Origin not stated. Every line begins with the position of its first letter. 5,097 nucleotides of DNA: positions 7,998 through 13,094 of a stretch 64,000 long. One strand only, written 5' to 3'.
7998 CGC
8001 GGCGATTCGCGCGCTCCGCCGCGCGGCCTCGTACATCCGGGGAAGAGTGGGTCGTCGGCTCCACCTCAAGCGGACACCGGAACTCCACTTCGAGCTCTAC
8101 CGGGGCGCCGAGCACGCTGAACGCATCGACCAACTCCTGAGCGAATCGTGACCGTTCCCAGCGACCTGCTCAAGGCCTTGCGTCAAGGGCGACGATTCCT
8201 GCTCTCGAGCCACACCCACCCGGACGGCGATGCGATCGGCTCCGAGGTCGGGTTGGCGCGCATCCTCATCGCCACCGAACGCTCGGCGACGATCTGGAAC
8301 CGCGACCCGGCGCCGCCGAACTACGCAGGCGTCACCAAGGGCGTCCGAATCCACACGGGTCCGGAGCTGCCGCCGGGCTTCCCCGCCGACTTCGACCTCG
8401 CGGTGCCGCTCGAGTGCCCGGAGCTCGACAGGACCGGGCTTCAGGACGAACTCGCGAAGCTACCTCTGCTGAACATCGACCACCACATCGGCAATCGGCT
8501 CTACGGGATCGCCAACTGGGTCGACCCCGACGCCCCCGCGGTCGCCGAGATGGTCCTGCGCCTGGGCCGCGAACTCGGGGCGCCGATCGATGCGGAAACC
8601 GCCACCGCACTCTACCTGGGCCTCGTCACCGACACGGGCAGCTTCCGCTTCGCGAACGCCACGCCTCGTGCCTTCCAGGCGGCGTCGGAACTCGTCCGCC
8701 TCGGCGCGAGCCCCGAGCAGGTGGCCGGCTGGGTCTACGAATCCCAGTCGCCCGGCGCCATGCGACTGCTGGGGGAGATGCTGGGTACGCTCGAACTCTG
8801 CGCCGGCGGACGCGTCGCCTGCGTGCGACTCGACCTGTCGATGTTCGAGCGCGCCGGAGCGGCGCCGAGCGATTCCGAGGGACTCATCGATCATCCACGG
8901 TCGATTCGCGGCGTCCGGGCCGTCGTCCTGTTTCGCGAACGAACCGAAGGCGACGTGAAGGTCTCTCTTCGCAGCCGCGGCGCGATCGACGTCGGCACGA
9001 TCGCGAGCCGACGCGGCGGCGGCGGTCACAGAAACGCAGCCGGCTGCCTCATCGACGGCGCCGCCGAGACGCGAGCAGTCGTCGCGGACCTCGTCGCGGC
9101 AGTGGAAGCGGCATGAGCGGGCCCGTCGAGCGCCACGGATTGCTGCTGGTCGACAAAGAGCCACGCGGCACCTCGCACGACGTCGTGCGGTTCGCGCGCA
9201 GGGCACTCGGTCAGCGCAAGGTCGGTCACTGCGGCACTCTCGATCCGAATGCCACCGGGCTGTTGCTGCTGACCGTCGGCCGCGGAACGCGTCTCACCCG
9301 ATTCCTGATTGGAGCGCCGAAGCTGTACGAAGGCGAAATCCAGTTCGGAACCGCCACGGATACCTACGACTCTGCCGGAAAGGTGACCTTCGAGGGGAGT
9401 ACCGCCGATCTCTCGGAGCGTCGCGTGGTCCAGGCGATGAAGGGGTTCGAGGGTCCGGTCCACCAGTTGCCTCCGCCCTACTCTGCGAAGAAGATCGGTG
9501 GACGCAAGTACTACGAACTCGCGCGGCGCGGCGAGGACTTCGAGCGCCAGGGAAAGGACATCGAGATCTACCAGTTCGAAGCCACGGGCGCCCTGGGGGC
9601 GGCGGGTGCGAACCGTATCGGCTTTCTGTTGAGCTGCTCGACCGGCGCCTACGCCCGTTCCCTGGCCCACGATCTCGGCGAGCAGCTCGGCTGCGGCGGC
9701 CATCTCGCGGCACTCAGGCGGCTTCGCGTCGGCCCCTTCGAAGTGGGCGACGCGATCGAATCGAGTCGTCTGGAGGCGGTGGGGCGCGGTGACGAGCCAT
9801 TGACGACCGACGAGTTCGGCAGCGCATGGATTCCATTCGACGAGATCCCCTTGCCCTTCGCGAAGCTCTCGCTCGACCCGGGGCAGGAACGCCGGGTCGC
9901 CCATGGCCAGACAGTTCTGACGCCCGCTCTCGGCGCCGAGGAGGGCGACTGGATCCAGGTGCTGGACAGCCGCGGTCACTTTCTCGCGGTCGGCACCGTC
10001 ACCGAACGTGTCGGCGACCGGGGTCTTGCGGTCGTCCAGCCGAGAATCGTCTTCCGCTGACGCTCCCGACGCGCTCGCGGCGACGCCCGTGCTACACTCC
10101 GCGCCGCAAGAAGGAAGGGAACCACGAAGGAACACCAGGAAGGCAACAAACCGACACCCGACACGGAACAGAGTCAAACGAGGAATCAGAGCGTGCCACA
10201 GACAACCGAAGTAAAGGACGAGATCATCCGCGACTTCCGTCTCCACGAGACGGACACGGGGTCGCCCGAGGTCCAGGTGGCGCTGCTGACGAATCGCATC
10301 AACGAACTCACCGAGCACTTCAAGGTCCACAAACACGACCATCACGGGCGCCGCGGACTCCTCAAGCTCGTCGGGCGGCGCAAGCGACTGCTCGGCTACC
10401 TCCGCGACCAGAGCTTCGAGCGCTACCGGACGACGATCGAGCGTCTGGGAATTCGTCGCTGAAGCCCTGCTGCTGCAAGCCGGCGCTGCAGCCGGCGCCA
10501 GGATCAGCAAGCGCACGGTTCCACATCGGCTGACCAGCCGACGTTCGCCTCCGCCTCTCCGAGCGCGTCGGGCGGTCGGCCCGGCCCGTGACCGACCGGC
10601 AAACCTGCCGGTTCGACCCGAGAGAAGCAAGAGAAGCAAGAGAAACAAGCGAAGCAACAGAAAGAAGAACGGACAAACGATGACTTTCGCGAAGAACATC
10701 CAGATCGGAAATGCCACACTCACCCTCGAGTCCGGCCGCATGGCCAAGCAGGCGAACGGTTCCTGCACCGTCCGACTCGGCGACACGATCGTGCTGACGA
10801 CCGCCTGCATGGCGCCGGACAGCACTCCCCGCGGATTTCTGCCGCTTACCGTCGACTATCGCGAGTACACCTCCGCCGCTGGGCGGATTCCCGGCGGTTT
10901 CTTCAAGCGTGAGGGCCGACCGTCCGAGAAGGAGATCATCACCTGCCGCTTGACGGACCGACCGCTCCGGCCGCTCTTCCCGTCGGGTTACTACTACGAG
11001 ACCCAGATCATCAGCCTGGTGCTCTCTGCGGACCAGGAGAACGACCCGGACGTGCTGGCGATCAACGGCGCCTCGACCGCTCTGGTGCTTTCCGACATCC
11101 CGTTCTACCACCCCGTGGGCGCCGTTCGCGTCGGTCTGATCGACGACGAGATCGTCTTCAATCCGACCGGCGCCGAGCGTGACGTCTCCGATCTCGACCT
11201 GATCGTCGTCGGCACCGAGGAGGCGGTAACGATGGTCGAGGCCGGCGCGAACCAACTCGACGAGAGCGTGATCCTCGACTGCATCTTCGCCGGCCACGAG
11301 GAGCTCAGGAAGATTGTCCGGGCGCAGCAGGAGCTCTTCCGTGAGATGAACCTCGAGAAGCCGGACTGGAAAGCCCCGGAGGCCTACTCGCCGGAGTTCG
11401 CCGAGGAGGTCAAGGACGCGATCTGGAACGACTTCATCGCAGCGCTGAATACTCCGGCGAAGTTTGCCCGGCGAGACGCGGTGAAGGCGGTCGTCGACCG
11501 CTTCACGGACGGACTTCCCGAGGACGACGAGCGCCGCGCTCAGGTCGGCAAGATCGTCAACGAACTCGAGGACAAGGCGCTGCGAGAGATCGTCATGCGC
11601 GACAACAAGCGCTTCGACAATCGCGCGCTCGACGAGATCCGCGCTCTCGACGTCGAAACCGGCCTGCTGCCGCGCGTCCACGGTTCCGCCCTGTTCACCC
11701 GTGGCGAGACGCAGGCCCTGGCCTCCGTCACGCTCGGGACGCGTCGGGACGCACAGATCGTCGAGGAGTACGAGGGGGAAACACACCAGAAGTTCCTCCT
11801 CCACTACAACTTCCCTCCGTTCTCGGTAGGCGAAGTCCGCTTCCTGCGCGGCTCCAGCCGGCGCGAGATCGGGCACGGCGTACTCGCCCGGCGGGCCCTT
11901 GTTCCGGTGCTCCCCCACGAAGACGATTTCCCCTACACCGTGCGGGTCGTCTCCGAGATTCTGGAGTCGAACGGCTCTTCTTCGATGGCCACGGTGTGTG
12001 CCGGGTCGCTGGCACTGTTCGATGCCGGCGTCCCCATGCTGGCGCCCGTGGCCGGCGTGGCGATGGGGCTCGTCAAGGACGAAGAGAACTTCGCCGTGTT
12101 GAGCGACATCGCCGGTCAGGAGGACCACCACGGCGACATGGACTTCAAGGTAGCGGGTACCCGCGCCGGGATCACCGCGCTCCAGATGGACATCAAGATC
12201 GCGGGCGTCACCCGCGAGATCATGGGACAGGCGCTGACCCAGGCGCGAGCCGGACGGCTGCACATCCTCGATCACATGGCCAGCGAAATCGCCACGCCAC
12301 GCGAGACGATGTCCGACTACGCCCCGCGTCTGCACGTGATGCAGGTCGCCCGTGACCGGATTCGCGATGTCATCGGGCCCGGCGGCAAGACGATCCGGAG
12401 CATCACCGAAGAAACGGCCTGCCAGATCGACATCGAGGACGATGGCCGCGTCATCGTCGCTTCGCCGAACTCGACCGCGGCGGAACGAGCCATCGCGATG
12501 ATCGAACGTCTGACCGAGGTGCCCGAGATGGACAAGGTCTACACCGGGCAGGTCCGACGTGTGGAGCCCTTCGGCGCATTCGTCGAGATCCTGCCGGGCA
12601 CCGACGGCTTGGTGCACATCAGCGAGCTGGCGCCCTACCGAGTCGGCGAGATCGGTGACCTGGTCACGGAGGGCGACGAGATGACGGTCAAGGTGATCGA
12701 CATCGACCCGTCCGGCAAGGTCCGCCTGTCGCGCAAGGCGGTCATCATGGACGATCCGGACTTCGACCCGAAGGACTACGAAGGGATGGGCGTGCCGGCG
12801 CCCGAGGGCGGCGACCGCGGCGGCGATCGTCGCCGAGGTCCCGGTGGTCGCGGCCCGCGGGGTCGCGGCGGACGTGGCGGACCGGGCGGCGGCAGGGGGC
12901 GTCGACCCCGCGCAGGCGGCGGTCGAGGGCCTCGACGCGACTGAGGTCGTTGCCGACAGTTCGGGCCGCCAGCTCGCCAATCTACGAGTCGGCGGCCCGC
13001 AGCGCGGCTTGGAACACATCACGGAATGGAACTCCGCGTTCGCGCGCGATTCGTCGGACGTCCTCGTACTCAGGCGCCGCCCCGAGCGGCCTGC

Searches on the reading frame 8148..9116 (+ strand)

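Call 102: search_protein_families(library=pfam, proteins=[window:8148-9116:+], max_evalue=0.00001)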
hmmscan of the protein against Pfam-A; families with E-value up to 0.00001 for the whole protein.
window:8148-9116:+ (322 aa): 2 families
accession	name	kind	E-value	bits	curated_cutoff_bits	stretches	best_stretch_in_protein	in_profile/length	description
PF02272.25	DHHA1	-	4.7e-13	49.9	25.9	1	235-315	10-96/102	DHHA1 domain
PF01368.27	DHH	-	2.9e-11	44.2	28.1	1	18-158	3-124/125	DHH family, N-terminal domain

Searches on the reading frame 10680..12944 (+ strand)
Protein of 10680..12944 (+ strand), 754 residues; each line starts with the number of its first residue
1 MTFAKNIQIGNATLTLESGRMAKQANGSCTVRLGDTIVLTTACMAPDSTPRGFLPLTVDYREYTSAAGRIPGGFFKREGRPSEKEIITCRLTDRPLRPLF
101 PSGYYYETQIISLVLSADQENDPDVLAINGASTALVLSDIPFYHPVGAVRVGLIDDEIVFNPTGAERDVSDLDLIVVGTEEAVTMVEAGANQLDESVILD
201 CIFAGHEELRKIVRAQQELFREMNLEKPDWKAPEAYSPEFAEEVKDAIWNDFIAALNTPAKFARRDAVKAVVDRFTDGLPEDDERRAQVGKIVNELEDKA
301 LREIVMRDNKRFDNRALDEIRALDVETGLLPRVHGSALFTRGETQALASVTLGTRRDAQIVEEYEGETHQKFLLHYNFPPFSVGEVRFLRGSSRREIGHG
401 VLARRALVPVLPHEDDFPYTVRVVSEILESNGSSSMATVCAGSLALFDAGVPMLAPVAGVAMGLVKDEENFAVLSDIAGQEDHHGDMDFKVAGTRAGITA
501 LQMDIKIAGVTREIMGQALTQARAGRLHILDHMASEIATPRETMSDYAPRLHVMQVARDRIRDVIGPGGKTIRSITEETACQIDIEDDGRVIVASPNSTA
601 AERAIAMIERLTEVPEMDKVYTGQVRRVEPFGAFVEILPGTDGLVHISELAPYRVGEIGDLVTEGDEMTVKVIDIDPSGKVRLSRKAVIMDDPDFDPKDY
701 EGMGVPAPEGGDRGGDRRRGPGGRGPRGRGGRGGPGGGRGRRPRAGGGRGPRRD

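Call 102: search_protein_families(library=pfam, proteins=[window:10680-12944:+], max_evalue=0.00001)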
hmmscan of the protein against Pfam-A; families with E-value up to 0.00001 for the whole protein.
window:10680-12944:+ (754 aa): 5 families
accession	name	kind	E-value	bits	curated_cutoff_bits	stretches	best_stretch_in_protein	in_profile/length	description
PF01138.27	RNase_PH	-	1.5e-56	190.8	25.5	2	14-141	5-130/130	3' exoribonuclease family, domain 1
PF03725.20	RNase_PH_C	-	9.8e-23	80.3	20.8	2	144-207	1-66/67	3' exoribonuclease family, domain 2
PF00575.29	S1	-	3.2e-15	56.7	22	1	615-686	2-74/74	S1 RNA binding domain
PF00013.35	KH_1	-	1.4e-10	41.2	21.5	1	553-609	3-65/66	KH domain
PF03726.19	PNPase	-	2.9e-06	28.1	24.6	1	242-315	4-80/81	Polyribonucleotide nucleotidyltransferase, RNA binding domain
